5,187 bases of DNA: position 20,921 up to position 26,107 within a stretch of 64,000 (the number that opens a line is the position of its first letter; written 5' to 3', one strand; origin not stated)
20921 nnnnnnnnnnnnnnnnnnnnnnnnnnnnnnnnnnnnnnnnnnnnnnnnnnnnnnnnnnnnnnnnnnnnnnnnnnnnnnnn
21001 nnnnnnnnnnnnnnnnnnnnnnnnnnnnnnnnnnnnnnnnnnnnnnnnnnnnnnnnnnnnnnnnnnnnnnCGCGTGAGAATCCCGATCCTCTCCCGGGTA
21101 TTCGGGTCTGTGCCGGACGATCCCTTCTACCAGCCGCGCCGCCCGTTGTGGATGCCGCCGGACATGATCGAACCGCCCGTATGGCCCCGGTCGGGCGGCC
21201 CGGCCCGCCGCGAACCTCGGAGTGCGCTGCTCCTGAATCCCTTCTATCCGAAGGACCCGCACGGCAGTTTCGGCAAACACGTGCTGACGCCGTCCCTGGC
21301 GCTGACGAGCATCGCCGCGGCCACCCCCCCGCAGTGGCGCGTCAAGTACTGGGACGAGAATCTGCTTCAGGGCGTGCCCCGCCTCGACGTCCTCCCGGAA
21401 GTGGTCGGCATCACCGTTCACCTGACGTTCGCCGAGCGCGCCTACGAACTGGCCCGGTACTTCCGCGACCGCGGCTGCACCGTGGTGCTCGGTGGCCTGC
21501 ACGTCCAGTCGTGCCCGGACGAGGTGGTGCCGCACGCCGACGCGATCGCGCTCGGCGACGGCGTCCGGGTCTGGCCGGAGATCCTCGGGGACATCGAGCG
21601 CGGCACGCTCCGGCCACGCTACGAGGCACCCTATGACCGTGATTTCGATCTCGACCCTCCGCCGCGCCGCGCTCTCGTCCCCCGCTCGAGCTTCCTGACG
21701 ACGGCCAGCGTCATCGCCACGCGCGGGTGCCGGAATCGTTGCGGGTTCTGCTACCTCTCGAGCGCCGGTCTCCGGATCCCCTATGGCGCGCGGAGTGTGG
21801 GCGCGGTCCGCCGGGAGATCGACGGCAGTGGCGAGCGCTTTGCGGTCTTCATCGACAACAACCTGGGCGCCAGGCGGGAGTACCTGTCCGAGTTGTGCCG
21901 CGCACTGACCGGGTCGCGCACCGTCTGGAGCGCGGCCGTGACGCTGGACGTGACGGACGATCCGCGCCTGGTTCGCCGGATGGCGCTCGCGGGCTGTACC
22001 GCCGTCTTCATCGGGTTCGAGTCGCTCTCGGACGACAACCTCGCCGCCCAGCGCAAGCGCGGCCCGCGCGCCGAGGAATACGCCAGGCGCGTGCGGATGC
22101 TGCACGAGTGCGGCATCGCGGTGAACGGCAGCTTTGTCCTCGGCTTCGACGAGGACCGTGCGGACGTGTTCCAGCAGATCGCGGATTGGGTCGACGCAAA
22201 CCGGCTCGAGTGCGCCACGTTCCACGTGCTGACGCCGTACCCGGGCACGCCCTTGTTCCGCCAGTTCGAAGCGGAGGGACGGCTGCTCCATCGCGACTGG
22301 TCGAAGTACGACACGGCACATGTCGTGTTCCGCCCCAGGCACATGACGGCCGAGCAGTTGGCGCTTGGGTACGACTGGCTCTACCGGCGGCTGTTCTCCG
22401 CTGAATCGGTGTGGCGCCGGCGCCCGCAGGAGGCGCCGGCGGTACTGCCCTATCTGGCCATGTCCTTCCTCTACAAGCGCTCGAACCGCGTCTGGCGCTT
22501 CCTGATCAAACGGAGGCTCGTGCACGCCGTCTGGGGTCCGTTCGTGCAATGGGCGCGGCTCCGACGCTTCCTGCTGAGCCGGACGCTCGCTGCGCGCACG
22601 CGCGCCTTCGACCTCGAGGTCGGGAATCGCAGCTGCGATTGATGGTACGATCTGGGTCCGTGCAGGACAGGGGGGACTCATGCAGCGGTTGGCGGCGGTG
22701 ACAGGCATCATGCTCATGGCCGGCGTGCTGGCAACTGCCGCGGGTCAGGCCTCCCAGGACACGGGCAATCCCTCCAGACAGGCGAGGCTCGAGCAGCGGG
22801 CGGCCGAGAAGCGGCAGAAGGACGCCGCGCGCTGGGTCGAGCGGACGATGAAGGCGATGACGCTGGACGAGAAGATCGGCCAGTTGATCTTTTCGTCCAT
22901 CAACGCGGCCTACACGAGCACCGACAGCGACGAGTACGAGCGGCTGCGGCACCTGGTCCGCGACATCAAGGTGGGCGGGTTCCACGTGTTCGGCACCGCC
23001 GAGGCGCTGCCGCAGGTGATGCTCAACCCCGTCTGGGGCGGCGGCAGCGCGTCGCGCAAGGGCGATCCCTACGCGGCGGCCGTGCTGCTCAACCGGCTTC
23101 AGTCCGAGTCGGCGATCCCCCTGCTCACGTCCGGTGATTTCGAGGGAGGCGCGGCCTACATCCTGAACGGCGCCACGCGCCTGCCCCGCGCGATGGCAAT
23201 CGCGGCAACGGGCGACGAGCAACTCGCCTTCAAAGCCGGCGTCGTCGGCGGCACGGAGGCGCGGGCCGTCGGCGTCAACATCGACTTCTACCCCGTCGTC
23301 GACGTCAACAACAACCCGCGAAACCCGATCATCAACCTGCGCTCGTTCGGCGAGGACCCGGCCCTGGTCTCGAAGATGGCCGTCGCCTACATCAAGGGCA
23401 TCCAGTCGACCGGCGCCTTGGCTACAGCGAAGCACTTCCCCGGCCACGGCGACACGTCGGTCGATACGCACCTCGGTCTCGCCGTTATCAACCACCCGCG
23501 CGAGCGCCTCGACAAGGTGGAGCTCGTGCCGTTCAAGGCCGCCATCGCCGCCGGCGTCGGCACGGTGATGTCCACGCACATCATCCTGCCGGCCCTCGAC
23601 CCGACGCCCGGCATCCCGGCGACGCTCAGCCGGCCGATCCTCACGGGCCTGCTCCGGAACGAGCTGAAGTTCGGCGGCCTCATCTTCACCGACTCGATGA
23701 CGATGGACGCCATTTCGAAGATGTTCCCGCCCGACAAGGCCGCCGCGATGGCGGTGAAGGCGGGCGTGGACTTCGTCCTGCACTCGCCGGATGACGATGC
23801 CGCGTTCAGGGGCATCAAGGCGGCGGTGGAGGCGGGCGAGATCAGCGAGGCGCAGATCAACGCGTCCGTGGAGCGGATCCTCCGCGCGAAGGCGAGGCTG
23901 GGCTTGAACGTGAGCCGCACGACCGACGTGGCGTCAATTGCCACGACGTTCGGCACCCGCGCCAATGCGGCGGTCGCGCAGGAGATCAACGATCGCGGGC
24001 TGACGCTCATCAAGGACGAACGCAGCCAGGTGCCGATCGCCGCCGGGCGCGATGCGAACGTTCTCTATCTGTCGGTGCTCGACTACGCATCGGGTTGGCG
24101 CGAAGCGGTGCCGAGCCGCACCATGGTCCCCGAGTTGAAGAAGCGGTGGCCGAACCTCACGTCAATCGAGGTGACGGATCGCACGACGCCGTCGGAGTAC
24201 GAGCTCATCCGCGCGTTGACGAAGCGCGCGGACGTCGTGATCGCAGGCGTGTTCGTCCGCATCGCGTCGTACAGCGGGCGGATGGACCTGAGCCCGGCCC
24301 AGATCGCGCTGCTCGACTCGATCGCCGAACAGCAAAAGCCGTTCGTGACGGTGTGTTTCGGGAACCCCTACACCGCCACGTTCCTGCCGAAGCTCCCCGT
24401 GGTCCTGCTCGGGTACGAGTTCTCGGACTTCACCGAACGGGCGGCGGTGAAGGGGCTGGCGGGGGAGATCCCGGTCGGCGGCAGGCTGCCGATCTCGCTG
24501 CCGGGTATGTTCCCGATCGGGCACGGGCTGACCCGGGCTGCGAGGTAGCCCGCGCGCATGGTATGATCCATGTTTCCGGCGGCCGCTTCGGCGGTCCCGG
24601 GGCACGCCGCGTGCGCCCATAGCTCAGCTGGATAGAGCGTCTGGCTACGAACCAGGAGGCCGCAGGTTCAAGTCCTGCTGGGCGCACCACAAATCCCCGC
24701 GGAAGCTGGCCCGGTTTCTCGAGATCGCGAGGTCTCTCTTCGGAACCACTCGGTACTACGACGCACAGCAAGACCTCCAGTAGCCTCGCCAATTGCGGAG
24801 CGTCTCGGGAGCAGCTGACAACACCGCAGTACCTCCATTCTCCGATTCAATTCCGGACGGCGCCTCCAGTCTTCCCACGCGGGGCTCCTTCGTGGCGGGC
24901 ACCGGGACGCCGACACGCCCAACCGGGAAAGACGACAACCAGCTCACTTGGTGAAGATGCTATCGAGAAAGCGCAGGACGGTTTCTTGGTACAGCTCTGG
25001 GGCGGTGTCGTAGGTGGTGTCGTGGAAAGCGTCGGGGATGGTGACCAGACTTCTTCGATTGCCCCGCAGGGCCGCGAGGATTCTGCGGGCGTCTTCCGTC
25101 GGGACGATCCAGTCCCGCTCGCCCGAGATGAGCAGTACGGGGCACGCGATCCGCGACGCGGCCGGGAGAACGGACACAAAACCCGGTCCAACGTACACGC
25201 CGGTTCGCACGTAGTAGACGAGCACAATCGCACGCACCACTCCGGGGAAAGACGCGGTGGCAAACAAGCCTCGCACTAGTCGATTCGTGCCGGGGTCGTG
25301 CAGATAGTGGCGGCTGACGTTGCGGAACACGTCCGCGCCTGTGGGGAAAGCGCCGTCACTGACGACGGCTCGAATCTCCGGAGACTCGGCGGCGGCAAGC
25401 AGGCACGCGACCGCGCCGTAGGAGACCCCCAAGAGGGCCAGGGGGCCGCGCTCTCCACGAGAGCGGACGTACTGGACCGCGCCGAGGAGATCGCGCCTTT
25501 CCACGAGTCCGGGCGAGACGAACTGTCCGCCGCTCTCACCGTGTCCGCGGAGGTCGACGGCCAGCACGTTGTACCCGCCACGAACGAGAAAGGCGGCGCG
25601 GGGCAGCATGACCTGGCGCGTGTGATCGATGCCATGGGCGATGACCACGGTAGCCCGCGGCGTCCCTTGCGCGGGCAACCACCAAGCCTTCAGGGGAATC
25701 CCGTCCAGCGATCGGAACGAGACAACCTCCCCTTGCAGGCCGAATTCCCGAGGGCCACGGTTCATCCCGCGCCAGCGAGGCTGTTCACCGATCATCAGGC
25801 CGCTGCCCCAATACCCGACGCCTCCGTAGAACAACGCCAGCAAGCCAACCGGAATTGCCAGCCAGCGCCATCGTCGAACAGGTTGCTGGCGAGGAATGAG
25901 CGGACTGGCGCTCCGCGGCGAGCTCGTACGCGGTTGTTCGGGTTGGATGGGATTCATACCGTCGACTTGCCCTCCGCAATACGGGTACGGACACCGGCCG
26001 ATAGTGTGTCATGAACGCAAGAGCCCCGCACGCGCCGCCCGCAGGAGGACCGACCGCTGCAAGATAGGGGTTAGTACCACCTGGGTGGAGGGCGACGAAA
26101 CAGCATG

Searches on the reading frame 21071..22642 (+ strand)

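Call 48: search_protein_families(library=pfam, proteins=[window:21071-22642:+], max_evalue=0.001)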
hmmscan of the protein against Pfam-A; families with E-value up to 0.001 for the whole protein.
window:21071-22642:+ (523 aa): 2 families
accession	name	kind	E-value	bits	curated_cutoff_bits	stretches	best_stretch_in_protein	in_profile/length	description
PF04055.27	Radical_SAM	-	5.6e-14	53.1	29.5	1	215-373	2-165/166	Radical SAM superfamily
PF13282.11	DUF4070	-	0.00024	21.6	22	1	393-451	1-58/144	Domain of unknown function (DUF4070)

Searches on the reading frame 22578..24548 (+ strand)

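Call 48: search_protein_families(library=pfam, proteins=[window:22578-24548:+], max_evalue=0.001)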
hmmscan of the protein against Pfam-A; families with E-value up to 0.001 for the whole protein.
window:22578-24548:+ (656 aa): 2 families
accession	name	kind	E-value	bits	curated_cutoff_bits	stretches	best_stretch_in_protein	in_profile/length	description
PF00933.27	Glyco_hydro_3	-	4.4e-87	292.9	27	1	95-436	1-315/316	Glycosyl hydrolase family 3 N terminal domain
PF01915.27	Glyco_hydro_3_C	-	0.00012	22.6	31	1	505-642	33-170/200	Glycosyl hydrolase family 3 C-terminal domain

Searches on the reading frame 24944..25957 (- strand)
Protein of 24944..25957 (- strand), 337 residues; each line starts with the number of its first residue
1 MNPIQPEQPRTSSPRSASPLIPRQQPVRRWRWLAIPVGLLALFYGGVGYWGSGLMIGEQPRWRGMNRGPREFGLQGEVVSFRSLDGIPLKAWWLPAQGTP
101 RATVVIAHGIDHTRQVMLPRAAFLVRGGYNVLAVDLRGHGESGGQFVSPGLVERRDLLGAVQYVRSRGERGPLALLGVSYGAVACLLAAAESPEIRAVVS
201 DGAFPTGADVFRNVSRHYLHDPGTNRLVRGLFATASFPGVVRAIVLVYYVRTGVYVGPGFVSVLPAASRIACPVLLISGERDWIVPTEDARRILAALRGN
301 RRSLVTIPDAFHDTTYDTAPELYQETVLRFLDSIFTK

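Call 48: search_protein_families(library=pfam, proteins=[window:24944-25957:-], max_evalue=0.001)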
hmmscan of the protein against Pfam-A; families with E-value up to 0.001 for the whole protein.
window:24944-25957:- (337 aa): 5 families
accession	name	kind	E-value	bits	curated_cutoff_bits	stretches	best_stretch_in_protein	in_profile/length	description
PF12146.15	Hydrolase_4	-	3.5e-24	85.8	27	2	99-200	2-106/239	Serine aminopeptidase, S33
PF00561.26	Abhydrolase_1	-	6.7e-13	49.3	25.8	1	104-207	3-105/245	alpha/beta hydrolase fold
PF02129.25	Peptidase_S15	-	1.1e-12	48.7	23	1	117-204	41-129/262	X-Pro dipeptidyl-peptidase (S15 family)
PF12697.13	Abhydrolase_6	-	1.6e-12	49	26.3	1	104-312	1-204/217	Alpha/beta hydrolase family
PF00326.27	Peptidase_S9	-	4.9e-09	36.4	22.6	1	120-195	6-88/213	Prolyl oligopeptidase family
